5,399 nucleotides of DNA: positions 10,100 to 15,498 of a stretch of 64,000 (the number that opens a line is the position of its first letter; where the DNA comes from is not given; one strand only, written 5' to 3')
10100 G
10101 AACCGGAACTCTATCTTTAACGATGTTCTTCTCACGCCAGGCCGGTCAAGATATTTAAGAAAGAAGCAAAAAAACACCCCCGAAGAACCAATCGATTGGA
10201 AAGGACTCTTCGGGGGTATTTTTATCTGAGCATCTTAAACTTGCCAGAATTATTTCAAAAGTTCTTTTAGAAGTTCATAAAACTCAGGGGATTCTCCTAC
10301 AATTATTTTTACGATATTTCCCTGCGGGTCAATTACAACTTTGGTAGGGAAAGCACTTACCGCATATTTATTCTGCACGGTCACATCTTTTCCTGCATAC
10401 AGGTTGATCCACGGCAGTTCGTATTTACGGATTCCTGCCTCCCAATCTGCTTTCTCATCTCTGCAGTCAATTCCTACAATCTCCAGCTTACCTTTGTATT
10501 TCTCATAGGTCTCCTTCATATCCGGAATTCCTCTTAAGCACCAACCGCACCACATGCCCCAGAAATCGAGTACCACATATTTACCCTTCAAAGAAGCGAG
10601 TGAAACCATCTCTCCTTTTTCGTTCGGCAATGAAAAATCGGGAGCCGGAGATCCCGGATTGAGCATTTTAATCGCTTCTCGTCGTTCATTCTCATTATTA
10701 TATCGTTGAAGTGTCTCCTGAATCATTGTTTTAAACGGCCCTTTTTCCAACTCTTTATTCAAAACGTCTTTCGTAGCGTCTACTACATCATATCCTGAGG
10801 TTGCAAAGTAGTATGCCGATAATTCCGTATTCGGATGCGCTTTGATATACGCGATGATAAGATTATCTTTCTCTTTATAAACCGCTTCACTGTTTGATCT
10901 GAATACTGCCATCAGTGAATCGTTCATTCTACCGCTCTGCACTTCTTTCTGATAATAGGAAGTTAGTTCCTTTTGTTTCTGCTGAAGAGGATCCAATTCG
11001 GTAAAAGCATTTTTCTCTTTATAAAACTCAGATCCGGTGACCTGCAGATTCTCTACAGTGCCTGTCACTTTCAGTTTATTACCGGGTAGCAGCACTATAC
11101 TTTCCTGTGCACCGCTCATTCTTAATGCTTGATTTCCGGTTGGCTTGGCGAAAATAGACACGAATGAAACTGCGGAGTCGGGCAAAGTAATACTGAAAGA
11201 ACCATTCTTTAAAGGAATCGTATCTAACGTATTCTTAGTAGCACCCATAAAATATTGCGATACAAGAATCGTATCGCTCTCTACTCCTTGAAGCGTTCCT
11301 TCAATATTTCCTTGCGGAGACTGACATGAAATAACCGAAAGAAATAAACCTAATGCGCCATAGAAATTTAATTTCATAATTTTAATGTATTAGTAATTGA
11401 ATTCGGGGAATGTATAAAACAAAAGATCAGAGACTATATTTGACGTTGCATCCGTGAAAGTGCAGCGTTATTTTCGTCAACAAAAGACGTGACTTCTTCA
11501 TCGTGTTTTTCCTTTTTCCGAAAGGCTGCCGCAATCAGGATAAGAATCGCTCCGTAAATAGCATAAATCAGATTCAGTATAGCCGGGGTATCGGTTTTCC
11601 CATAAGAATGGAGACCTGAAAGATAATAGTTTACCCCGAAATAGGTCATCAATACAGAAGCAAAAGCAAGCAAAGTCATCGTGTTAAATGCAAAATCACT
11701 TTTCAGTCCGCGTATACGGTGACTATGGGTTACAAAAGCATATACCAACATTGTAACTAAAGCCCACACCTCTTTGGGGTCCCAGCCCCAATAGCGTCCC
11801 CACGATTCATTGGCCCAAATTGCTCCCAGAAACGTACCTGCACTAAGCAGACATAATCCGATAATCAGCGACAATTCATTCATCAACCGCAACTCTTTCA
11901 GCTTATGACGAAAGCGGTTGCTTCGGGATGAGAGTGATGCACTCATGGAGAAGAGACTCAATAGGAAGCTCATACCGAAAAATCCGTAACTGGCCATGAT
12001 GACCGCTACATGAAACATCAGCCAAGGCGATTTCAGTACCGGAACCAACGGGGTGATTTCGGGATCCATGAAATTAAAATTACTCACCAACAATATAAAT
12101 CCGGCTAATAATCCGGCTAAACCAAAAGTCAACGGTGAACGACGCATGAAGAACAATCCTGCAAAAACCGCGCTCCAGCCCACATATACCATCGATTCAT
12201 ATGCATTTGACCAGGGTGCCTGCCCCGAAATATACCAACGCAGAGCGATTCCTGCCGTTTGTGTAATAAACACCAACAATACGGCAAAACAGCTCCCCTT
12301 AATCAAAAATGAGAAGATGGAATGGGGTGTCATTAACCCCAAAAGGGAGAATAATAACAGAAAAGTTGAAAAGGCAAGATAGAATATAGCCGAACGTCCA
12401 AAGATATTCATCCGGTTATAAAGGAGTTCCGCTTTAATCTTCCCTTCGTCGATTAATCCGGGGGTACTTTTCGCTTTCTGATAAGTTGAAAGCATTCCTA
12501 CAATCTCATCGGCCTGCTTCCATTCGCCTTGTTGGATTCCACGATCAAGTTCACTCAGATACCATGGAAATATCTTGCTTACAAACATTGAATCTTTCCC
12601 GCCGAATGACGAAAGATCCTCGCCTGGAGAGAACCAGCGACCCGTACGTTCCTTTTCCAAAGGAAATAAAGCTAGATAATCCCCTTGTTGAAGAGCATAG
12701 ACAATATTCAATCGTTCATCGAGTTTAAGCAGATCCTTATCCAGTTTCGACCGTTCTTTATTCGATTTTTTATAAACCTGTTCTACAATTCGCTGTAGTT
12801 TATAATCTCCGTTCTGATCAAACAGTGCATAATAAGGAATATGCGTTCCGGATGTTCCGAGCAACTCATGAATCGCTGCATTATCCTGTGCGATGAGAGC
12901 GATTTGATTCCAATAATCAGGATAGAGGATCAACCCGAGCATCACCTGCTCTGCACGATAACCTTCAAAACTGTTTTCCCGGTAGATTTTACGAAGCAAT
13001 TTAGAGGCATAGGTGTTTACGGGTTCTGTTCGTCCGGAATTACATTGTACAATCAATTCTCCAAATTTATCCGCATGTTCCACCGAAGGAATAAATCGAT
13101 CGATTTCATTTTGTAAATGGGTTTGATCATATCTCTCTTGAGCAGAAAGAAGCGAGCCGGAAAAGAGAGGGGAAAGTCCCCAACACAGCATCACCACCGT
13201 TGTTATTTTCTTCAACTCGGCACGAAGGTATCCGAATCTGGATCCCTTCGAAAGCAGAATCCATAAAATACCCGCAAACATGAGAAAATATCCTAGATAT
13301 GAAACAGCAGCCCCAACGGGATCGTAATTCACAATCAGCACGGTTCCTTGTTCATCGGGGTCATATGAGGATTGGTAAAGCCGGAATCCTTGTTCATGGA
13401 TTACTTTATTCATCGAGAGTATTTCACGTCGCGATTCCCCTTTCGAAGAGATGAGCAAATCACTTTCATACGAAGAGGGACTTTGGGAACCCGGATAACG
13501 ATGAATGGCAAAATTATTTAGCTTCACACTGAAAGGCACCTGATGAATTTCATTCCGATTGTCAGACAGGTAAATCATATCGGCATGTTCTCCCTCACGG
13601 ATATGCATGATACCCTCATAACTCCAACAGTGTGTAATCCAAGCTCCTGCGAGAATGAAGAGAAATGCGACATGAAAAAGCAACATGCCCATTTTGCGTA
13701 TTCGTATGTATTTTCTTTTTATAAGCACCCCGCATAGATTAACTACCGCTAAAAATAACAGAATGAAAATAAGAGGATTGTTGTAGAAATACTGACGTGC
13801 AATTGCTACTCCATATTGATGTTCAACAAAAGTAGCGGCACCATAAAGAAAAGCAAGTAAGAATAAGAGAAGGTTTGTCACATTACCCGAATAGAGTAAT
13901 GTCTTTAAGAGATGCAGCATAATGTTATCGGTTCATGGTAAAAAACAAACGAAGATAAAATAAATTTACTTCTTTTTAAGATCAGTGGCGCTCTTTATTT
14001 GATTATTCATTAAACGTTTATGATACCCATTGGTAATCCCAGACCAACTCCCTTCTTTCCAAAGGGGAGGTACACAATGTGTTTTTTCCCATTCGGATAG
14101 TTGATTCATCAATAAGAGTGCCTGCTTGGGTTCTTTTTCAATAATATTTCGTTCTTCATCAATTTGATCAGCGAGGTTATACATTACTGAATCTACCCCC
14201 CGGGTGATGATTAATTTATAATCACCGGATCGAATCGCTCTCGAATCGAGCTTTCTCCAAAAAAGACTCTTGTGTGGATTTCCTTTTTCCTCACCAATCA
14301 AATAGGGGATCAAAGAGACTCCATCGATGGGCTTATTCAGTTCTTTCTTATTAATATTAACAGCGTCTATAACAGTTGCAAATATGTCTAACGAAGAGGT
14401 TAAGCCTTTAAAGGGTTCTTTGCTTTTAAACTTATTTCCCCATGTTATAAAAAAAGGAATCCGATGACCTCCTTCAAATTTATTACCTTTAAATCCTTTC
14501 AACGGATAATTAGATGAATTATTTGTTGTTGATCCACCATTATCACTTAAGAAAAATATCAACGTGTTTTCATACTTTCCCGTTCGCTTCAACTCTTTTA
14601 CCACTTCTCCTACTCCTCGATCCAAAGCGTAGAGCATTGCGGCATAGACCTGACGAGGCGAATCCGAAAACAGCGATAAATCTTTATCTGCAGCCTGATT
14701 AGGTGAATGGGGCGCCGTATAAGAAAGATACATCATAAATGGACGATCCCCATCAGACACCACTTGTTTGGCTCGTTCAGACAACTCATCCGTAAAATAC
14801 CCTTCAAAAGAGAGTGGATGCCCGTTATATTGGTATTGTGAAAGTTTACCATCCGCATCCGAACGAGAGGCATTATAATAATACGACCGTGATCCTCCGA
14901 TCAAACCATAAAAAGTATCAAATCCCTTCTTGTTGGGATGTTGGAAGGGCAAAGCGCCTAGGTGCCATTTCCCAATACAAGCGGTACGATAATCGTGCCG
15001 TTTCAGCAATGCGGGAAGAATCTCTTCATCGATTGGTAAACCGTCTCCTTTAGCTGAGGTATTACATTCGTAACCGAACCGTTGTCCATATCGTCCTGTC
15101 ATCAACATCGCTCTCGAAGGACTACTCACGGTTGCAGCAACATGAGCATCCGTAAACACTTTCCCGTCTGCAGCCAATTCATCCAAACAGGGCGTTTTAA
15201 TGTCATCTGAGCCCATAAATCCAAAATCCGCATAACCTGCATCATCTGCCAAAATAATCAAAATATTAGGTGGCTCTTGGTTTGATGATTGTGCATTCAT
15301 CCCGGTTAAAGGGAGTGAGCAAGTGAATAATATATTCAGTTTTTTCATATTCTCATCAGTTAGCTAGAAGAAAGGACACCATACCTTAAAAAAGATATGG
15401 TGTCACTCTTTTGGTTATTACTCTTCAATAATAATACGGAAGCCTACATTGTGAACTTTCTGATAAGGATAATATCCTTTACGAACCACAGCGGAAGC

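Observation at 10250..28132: A 17 kb co-directional cluster next to an IclR regulator mixes heme-c redox proteins, cytochrome c maturation, a kinase/thiolase module and a sulfatase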

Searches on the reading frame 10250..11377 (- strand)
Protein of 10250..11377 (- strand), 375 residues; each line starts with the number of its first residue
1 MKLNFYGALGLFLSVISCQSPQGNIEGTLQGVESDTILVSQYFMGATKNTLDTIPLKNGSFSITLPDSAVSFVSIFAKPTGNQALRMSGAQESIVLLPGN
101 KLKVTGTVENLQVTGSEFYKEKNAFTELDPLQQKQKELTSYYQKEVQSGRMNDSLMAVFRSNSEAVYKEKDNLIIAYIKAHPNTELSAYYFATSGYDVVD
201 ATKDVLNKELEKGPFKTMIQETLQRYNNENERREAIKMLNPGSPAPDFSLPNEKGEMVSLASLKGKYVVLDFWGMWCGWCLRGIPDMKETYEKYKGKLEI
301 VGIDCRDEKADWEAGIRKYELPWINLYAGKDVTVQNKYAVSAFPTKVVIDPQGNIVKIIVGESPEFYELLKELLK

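Call 4: search_protein_families(library=pfam, proteins=[window:10250-11377:-], max_evalue=0.01)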
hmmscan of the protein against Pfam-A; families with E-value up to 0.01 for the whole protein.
window:10250-11377:- (375 aa): 6 families
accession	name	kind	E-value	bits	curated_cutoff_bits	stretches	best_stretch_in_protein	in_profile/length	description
PF00578.27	AhpC-TSA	-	1.2e-20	74.1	26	1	241-357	1-123/124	AhpC/TSA family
PF13905.12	Thioredoxin_8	-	1.7e-18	67.2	27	1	265-355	1-94/94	Thioredoxin-like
PF08534.16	Redoxin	-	9.4e-14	51.9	26.6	1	241-365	2-139/148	Redoxin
PF14289.11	DUF4369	-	4.1e-10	40.5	25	1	24-119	2-88/91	Domain of unknown function (DUF4369)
PF00085.26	Thioredoxin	-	1.6e-08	34.9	23.5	1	265-310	18-63/103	Thioredoxin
PF13098.12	Thioredoxin_2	-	6e-08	33.4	27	1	263-371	3-102/104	Thioredoxin-like domain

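Call 5: search_protein_families(library=ncbifam, proteins=[window:10250-11377:-], max_evalue=0.01)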
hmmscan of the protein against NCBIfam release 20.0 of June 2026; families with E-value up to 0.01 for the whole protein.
window:10250-11377:- (375 aa): 16 families
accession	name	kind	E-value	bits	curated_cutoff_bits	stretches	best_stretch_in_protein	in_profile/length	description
NF002854.0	PRK03147.1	subfamily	1.9e-25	89.8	170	1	237-363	34-160/176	thiol-disulfide oxidoreductase ResA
NF041202.1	StoA_CxxC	exception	4.5e-09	36.4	210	1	248-361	36-150/163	endospore biogenesis thiol-disulfide oxidoreductase StoA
NF047696.1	ThlDiSintTplARhiz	equivalog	9.7e-09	35.3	230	1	235-361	67-199/219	thiol:disulfide interchange protein TlpA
NF041054.1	WAxxUGC_long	equivalog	1.1e-08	34.8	300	1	244-357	83-196/354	ResA-like WAxxUGC motif-containing protein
TIGR01068.1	thioredoxin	equivalog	2.1e-08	34.2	96.8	1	264-309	13-58/101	thioredoxin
TIGR00385.1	dsbE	subfamily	4.6e-08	32.8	123.15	1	230-363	25-158/173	DsbE family thiol:disulfide interchange protein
NF008229.0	PRK10996.1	equivalog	3.7e-06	26.7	125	1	266-327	53-113/141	thioredoxin TrxC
TIGR01126.1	pdi_dom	equivalog_domain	6.7e-06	26.3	107.2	1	264-319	13-72/105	protein disulfide-isomerase domain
NF010625.0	PRK14018.1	equivalog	8.6e-06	24.5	522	1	264-362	55-159/521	bifunctional peptide-methionine (S)-S-oxide reductase MsrA/peptide-methionine (R)-S-oxide reductase MsrB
NF047697.1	ThioredTrxAClost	equivalog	1.1e-05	25.6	140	1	265-327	17-78/105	thioredoxin TrxA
NF006960.0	PRK09437.1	equivalog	1.9e-05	24.6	140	1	237-339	2-104/156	thioredoxin-dependent thiol peroxidase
NF006898.0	PRK09381.1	equivalog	7.4e-05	23.1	138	1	268-339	24-94/109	thioredoxin TrxA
NF053650.1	PerredPrxQDein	equivalog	0.00011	22.2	260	1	246-334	2-89/148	thioredoxin-dependent peroxiredoxin PrxQ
NF038285.1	deiodinase_rel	hypoth_equivalog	0.00074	19.1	250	1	242-307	179-246/347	deiodinase family protein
NF043050.1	DisulfRedDsbH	equivalog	0.0014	18.7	190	0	261-355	55-141/166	disulfide reductase DsbH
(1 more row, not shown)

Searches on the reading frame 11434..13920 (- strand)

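Call 4: search_protein_families(library=pfam, proteins=[window:11434-13920:-], max_evalue=0.01)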
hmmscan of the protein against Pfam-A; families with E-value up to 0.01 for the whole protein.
window:11434-13920:- (828 aa): 2 families
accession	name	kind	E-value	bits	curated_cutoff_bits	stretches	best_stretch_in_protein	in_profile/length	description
PF01578.25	Cytochrom_C_asm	-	7.8e-41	140.5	29.9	1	570-771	1-212/212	Cytochrome C assembly protein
PF05140.19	ResB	-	1.8e-22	80.3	24.6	1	73-198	148-277/486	ResB-like family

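Call 70: search_protein_families(library=ncbifam, proteins=[window:11434-13920:-], max_evalue=0.00001)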
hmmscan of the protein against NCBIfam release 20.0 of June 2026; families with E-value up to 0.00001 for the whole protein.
window:11434-13920:- (828 aa): 1 family
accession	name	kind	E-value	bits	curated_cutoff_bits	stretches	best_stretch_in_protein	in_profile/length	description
TIGR03144.1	cytochr_II_ccsB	equivalog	5.8e-51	173.6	187.6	1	547-774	2-252/252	c-type cytochrome biogenesis protein CcsB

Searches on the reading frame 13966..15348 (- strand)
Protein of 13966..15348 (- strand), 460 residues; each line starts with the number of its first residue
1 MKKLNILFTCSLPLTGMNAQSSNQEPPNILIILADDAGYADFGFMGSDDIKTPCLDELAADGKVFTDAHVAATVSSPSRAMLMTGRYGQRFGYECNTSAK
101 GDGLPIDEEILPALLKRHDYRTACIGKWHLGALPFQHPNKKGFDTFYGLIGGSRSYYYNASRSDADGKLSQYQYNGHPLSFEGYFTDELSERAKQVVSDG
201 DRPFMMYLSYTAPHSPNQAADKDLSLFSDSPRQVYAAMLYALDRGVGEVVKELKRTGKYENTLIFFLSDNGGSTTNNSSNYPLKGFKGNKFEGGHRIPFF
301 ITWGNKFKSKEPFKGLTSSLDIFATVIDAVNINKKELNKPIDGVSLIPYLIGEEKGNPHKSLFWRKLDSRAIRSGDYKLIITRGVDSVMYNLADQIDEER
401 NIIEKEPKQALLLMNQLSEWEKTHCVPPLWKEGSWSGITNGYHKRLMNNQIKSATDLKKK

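Call 4: search_protein_families(library=pfam, proteins=[window:13966-15348:-], max_evalue=0.01)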
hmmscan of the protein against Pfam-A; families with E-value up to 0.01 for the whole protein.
window:13966-15348:- (460 aa): 3 families
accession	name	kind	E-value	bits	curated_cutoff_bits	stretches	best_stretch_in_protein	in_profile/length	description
PF00884.28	Sulfatase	-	2e-61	208.4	25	1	27-332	1-301/301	Sulfatase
PF01663.27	Phosphodiest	-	2.5e-05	24.5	23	1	180-279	135-228/342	Type I phosphodiesterase / nucleotide pyrophosphatase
PF16347.10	SGSH_C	-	0.00014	22.5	29.3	1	291-411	12-140/154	N-sulphoglucosamine sulphohydrolase, C-terminal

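Call 5: search_protein_families(library=ncbifam, proteins=[window:13966-15348:-], max_evalue=0.01)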
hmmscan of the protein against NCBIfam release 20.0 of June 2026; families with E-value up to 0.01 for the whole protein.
window:13966-15348:- (460 aa): 7 families
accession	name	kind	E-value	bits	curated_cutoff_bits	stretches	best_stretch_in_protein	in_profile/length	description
NF010322.0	PRK13759.1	equivalog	9.5e-33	113.4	481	2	23-143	3-116/486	arylsulfatase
TIGR03417.1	chol_sulfatase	equivalog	2.8e-30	105.6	433.45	2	232-411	252-428/500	choline-sulfatase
NF045661.1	HdlasePehA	equivalog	2.7e-20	72.4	900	2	232-372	281-413/506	phosphoric/sulfuric ester hydrolase PehA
NF052527.1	Mn_arylsulf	exception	4.3e-15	55.6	850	2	27-130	2-103/479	manganese-dependent arylsulfatase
NF038075.1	fam_STM4013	hypoth_equivalog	0.00047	19.7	250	0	199-273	167-235/261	STM4013/SEN3800 family hydrolase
NF038282.1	LapC_YejM_PbgA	exception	0.00073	18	825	1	203-329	390-499/584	LPS biosynthesis-modulating metalloenzyme YejM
NF053595.1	LptchSynLtaSGpos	equivalog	0.0012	17.5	970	1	192-336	383-532/626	lipoteichoic acid synthase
